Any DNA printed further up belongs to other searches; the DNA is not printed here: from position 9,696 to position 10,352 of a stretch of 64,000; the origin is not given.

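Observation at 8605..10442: Segmentally duplicated two-gene cassette: small ART/PARP-like (YHGTS) protein + 73-aa coiled-coil partner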

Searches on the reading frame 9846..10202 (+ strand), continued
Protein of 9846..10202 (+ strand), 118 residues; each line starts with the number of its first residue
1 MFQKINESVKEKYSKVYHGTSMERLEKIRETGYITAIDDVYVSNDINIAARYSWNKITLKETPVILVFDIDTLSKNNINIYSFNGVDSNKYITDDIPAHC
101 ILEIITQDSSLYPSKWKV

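Call 35: fold_search(model_id=the predicted structure, library=pdb)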
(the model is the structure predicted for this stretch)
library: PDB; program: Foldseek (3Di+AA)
matches with E <= 10: 309; with E <= 0.001: 17
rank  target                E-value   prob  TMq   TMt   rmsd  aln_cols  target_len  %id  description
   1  9ld4_A                6.6e-06  1.00  0.56  0.39   3.8       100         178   24  The Apo-form structure of TkoKptA (released 2025-11-12)
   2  8tg6                  2.1e-05  1.00  0.65  0.43   2.2        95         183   22  tRNA 2'-phosphotransferase (Tpt1) from Aeropyrum pernix in complex with sulfate anions (released 2023-11-08)
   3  9lda_A                2.1e-05  1.00  0.60  0.41   4.2       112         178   23  The complex structure of K63A/5'-p-ADPR-DNA (released 2025-11-12)
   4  1wfx                  2.2e-05  1.00  0.66  0.45   2.4        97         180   21  Crystal Structure of APE0204 from Aeropyrum pernix (released 2004-11-27)
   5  9ld6_A                2.2e-05  1.00  0.61  0.41   4.2       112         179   23  The complex structure of TkoKptA/DNA/NAD+ (released 2025-11-12)
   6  9ldc_A                2.7e-05  1.00  0.60  0.41   4.2       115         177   22  The structure of TkoKptA/DNA/ADPR complex-B* (released 2025-11-12)
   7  9ld3_A                3.5e-05  1.00  0.56  0.38   4.4        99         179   25  The complex structure of K63A/2',3',5'-P-A/ADPR (released 2025-11-12)
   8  8tfz_A                3.7e-05  1.00  0.68  0.47   2.3       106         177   22  tRNA 2'-phosphotransferase (Tpt1) from Pyrococcus horikoshii in complex with NAD (released 2023-11-08)
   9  9ld4_C                3.7e-05  1.00  0.55  0.38   4.3       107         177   24  The Apo-form structure of TkoKptA (released 2025-11-12)
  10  9ldi                  4.0e-05  1.00  0.60  0.41   3.0       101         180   24  The complex structure of TkoKptA/2',3',5'-p-A (released 2025-11-12)
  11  8tfi                  5.5e-05  1.00  0.67  0.46   2.0       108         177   21  tRNA 2'-phosphotransferase (Tpt1) from Pyrococcus horikoshii (released 2023-11-08)
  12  8tg3                  5.8e-05  1.00  0.65  0.42   4.0       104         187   23  tRNA 2'-phosphotransferase (Tpt1) from Aeropyrum pernix in complex with ADP-ribose-1" -phosphate (released 2023-11-08)
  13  9ld4_D                6.6e-05  1.00  0.53  0.37   4.2        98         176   21  The Apo-form structure of TkoKptA (released 2025-11-12)
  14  9ldg_A                8.1e-05  1.00  0.60  0.41   4.2       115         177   23  The structure of TkoKptA/DNA/Appr>P complex-B (released 2025-11-12)
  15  9ldg_B                8.6e-05  1.00  0.61  0.42   4.2       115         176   23  The structure of TkoKptA/DNA/Appr>P complex-B (released 2025-11-12)
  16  7kw8_MODEL_1_A        1.0e-04  1.00  0.59  0.41   2.4        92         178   23  NMR Structure of a tRNA 2'-phosphotransferase from Runella slithyformis (released 2021-10-13)
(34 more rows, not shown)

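Call 47: find_related_loci(query=A2, collection=viral_contigs, flank=6000)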
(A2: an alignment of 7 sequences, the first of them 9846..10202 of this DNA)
Query A2 (118 aa) in viral_contigs; peptide patterns used: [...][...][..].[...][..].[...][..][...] (x = any residue, [..] = any of these).
9 stretches matched a pattern, but none encodes a relative of the query by tblastn (E <= 1e-3).

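Call 48: find_related_loci(query=window:9846-10202:+, collection=genome_contigs, flank=8000)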
Query window:9846-10202:+ (118 aa) in genome_contigs; peptide patterns used: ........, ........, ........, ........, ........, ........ (x = any residue, [..] = any of these).
263 stretches matched a pattern, but none encodes a relative of the query by tblastn (E <= 1e-3).

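Call 55: fold_search(model_id=the predicted structure, library=viral)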
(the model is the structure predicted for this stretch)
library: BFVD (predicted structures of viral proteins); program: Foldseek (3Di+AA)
matches with E <= 10: 488; with E <= 0.001: 7
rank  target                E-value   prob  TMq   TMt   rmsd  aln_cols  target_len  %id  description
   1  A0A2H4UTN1            6.1e-06  1.00  0.68  0.28   2.6       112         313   20  tRNA 2'-phosphotransferase/Ap4A hydrolase [Bodo saltans virus]
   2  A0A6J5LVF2            8.6e-05  1.00  0.56  0.25   3.6       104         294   18  Uncharacterized protein [uncultured Caudovirales phage]
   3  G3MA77                1.5e-04  1.00  0.57  0.44   6.0       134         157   18  Gp336 [Bacillus phage G]
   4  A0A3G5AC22            2.7e-04  1.00  0.61  0.56   3.5       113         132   11  Uncharacterized protein [Hyperionvirus sp.]
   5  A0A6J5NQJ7            2.9e-04  1.00  0.55  0.59   3.5       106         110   21  Uncharacterized protein [uncultured Caudovirales phage]
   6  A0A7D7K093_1          9.3e-04  1.00  0.58  0.07   5.4       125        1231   16  Structural protein [Flavobacterium phage vB_FspP_elemoC_14-1A]
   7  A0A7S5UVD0            9.9e-04  1.00  0.50  0.39   7.2       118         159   15  (no name in the UniProt tables at hand)
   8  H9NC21                1.2e-03  1.00  0.59  0.36   3.1       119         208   21  (no name in the UniProt tables at hand)
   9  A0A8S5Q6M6            1.5e-03  1.00  0.61  0.30   4.1       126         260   18  Uncharacterized protein [Myoviridae sp. ctTRu92]
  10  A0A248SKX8            1.8e-03  1.00  0.54  0.19   6.2       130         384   15  (no name in the UniProt tables at hand)
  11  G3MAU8                2.0e-03  1.00  0.58  0.49   4.8       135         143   16  Gp568 [Bacillus phage G]
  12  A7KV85                2.1e-03  1.00  0.55  0.42   4.4       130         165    7  (no name in the UniProt tables at hand)
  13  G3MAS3                3.1e-03  1.00  0.47  0.37   6.7       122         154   18  Gp532 [Bacillus phage G]
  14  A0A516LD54            3.4e-03  0.99  0.49  0.41   6.3       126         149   15  (no name in the UniProt tables at hand)
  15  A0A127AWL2            3.8e-03  1.00  0.54  0.39   5.6       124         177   17  Uncharacterized protein [Bacillus phage SP-15]
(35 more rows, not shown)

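Call 56: search_protein_families(library=pfam, proteins=[L010:5498-5992:+, L010:6383-7300:+, L010:7307-7513:+, L010:7874-8101:+, L012:2239-2655:+, L012:2680-2895:+, L012:1192-1791:+, L016:105-710:+, L016:1899-2585:+, L010:1387-1956:+], max_evalue=0.01)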
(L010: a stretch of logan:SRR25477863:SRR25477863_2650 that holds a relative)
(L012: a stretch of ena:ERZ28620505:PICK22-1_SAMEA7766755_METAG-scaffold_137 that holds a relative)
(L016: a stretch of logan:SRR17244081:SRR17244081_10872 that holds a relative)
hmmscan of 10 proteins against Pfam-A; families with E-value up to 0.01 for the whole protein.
L010:5498-5992:+ (164 aa): 1 family
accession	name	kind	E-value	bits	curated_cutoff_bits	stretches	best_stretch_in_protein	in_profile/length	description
PF00702.32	Hydrolase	-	0.0062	17.4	26.4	0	109-146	154-191/191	haloacid dehalogenase-like hydrolase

L010:6383-7300:+ (305 aa): 1 family
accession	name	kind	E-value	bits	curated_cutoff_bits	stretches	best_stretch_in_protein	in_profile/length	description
PF03747.19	ADP_ribosyl_GH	-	2.4e-36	126.4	26.2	1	43-277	5-279/287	ADP-ribosylglycohydrolase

L010:7307-7513:+ (68 aa): 0 families

L010:7874-8101:+ (75 aa): 0 families

L012:2239-2655:+ (138 aa): 0 families

L012:2680-2895:+ (71 aa): 0 families

L012:1192-1791:+ (199 aa): 2 families
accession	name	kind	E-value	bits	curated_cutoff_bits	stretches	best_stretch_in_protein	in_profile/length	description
PF00075.30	RNase_H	-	8.1e-10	39.5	25.8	1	66-196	6-140/141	RNase H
PF13456.12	RVT_3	-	1.9e-07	31.5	21.6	1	68-195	2-123/123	Reverse transcriptase-like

L016:105-710:+ (201 aa): 0 families

L016:1899-2585:+ (228 aa): 0 families

L010:1387-1956:+ (189 aa): 1 family
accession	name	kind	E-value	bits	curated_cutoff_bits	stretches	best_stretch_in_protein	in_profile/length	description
PF17720.7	RLIG1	-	5e-06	26.1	25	1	112-188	187-273/324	RNA ligase 1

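Call 59: search_dna_similar(query=window:9846-10202:+, collection=phages, mode=protein, max_evalue=0.01, max_rows=20)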
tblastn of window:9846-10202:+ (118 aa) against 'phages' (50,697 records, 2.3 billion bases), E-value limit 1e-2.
No match.

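Call 60: search_dna_similar(query=window:9846-10202:+, collection=plasmids, mode=protein, max_evalue=0.01, max_rows=20)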
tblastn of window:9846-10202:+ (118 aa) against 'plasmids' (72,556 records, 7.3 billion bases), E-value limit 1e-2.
No match.

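Call 73: find_encoding_contigs(protein=P0019, flank=5000, max_places=4)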
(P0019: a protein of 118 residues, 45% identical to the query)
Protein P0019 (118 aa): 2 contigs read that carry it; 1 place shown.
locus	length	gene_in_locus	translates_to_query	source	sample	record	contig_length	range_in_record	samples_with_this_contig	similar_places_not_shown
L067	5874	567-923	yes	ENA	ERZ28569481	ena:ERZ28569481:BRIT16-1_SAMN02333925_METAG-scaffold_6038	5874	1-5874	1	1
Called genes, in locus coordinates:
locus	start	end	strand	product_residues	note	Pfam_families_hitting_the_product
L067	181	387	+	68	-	-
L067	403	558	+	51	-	-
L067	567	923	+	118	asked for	-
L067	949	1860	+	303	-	PF03747:ADP_ribosyl_GH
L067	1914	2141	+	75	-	-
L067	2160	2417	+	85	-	-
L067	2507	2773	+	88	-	-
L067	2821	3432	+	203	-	PF13151:DUF3990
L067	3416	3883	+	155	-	-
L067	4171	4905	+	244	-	-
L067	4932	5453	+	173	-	-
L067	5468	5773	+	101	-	-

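Call 74: find_encoding_contigs(protein=P0004, flank=5000, max_places=4)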
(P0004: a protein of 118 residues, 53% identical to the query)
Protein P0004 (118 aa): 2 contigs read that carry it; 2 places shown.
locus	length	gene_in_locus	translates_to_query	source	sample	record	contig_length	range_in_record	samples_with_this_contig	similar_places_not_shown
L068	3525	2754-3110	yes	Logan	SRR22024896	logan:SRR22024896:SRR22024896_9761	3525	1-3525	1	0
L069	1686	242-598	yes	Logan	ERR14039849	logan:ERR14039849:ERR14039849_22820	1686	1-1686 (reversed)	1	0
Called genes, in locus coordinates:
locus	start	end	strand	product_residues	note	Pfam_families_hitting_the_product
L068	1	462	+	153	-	?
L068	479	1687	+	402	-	PF00596:Aldolase_II (weak)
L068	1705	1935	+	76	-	-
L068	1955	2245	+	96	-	-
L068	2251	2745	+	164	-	-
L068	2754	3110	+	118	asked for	-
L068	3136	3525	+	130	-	?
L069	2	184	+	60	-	?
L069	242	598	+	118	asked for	-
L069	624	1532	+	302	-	PF03747:ADP_ribosyl_GH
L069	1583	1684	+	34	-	?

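Call 78: search_protein_families(library=pfam, alignment_id=A2, max_evalue=1)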
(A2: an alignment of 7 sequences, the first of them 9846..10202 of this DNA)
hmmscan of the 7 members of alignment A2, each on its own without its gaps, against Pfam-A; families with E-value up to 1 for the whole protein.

A. member 1, window:9846-10202:+ (118 aa): 2 families
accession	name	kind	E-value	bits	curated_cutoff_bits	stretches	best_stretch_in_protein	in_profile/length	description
PF01885.22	PTS_2-RNA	-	0.009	16.5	26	1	12-81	98-166/177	RNA 2'-phosphotransferase, Tpt1 / KptA family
PF15968.10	RexB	-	0.083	13.8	27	1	19-53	61-95/139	Membrane-anchored ion channel, Abi component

B. families by the number of members that match (of 7 scanned): 8 families
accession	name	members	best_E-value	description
PF01885.22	PTS_2-RNA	7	9.1e-05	RNA 2'-phosphotransferase, Tpt1 / KptA family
PF00644.27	PARP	2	0.003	Poly(ADP-ribose) polymerase catalytic domain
PF20409.4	SnoaL_5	1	0.075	SnoaL-like domain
PF09183.16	DUF1947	1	0.082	Domain of unknown function (DUF1947)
PF15968.10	RexB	1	0.083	Membrane-anchored ion channel, Abi component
PF04296.18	YlxR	1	0.14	Protein of unknown function (DUF448)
PF20149.4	DUF6532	1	0.14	Domain of unknown function (DUF6532)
PF18760.7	ART-PolyVal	1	0.15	ADP-Ribosyltransferase in polyvalent proteins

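Call 85: find_encoding_contigs(protein=P0022, flank=5000, max_places=3)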
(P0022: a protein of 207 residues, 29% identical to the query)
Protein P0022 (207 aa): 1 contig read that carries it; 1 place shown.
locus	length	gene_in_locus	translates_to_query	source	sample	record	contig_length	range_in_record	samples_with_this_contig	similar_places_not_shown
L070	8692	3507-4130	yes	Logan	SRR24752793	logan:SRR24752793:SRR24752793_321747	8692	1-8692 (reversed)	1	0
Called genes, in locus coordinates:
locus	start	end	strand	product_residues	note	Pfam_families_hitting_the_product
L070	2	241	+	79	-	?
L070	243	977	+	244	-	-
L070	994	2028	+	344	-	-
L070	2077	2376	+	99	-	-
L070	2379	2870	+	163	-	-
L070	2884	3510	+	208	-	-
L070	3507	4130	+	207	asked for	PF01885:PTS_2-RNA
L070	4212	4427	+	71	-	-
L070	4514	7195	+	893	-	PF02463:SMC_N, PF13476:AAA_23, PF13304:AAA_21 (faint)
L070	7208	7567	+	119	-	-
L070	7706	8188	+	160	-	-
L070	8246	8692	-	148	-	?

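Call 86: find_encoding_contigs(protein=P0014, flank=5000, max_places=3)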
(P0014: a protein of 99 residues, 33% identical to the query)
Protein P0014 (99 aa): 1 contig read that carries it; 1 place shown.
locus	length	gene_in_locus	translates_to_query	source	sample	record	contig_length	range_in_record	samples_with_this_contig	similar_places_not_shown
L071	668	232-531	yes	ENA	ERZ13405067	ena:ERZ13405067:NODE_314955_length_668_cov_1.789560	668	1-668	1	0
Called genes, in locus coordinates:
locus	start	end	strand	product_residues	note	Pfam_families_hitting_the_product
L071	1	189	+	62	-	?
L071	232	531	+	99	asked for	-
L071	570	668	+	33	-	?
